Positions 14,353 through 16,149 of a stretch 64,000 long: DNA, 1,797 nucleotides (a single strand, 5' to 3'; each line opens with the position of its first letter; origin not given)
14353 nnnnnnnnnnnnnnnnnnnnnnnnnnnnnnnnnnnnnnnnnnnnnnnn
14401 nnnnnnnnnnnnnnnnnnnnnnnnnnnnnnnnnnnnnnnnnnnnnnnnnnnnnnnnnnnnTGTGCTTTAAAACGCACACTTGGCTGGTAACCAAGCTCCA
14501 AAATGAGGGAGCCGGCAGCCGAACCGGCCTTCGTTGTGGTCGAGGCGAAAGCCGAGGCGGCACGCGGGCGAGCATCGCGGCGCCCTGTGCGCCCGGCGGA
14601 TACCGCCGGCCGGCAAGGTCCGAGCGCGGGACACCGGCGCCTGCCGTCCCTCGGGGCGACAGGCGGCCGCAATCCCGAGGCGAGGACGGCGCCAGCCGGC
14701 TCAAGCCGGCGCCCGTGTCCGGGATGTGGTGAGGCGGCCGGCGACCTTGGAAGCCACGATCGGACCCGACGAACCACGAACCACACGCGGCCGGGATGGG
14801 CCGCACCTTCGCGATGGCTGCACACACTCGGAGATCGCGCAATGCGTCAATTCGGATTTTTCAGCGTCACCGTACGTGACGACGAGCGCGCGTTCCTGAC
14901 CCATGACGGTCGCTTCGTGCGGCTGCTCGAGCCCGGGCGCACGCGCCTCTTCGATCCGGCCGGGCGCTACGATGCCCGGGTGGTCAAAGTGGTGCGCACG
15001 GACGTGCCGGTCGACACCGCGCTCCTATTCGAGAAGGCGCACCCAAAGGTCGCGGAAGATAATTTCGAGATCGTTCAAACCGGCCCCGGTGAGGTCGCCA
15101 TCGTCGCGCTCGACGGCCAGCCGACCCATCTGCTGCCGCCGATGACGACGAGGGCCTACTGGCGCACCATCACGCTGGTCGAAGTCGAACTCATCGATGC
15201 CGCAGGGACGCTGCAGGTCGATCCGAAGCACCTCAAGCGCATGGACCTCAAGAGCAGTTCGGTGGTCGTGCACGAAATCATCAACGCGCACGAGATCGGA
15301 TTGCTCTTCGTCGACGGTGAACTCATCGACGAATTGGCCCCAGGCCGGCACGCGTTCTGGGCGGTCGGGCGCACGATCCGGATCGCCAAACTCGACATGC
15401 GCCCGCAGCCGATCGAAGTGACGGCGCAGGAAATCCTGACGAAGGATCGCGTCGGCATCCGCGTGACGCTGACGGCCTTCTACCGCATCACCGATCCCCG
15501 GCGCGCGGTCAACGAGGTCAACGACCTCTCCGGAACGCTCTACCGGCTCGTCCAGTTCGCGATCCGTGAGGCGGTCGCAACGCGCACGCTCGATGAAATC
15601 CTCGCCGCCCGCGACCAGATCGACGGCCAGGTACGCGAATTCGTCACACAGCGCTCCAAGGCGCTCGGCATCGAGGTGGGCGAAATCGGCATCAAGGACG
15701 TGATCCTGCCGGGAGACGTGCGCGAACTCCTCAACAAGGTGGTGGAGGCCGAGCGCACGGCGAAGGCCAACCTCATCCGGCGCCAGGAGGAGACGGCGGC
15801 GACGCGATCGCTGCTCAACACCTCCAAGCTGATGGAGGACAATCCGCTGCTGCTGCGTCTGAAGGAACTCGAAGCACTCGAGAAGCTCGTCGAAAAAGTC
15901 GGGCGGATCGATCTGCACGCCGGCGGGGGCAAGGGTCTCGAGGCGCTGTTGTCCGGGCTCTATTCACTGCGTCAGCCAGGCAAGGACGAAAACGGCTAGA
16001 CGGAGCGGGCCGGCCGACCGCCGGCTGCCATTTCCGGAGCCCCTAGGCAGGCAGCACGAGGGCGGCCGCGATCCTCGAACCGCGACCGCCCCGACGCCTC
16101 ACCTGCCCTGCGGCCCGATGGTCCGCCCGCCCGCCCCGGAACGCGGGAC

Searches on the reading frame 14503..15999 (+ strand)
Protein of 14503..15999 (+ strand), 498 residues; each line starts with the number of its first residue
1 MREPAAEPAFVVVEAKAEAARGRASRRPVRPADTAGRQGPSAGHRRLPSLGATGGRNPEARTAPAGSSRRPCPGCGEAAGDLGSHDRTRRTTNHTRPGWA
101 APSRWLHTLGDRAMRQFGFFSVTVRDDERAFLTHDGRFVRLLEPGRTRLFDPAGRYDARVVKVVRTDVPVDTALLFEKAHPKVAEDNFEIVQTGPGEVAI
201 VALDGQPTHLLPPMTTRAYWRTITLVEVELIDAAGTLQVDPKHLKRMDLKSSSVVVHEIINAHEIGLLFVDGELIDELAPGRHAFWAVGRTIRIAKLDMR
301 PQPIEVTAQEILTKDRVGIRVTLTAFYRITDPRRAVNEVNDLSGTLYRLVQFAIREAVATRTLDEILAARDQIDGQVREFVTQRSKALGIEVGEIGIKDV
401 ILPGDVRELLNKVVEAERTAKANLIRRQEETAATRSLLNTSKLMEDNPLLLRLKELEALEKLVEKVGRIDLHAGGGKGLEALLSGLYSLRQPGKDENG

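Call 25: search_protein_families(library=pfam, max_evalue=0.00001, proteins=[window:14503-15999:+])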
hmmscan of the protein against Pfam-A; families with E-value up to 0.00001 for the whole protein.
window:14503-15999:+ (498 aa): 1 family
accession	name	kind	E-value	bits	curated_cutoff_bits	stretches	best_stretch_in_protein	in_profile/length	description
PF01145.31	Band_7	-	2.9e-30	106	23.6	1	259-430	2-175/176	SPFH domain / Band 7 family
